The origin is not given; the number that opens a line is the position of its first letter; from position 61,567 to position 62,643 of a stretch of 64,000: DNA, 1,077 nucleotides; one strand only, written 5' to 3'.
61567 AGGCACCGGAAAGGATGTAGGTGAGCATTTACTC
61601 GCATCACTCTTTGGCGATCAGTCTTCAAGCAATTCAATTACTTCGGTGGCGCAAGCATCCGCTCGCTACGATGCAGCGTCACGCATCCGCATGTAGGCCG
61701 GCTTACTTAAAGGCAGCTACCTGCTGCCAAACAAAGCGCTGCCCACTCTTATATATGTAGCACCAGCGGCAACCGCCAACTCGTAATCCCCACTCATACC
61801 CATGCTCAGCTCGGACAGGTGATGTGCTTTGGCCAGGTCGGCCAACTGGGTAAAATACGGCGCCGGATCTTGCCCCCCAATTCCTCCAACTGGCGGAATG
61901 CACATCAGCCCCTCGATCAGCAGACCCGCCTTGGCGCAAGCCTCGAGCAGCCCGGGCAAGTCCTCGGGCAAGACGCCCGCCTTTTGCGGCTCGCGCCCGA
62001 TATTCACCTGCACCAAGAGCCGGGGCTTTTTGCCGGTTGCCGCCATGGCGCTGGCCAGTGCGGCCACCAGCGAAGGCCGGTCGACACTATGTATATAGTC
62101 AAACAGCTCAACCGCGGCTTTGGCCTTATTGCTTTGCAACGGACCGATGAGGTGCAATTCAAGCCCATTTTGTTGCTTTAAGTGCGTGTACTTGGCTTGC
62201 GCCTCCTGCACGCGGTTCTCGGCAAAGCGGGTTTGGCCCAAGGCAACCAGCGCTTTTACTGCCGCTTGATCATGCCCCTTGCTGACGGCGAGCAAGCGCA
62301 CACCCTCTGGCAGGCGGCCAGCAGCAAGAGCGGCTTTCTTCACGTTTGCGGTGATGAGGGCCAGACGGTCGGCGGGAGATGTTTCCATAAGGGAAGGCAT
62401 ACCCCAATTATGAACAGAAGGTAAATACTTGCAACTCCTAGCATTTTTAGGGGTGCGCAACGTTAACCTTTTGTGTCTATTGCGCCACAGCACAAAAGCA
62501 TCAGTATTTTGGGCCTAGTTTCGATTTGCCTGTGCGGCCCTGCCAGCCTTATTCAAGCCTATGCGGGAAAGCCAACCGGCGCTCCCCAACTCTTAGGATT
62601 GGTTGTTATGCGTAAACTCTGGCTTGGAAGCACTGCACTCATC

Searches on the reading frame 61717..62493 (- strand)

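Call 78: search_protein_families(library=ncbifam, proteins=[window:61717-62493:-], max_evalue=0.00001)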
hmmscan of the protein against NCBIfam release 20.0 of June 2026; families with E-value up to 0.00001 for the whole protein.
window:61717-62493:- (258 aa): 1 family
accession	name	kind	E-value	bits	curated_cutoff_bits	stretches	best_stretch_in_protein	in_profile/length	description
TIGR00044.1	TIGR00044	hypoth_equivalog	1.2e-47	162.4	106.25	1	42-258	6-229/229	YggS family pyridoxal phosphate-dependent enzyme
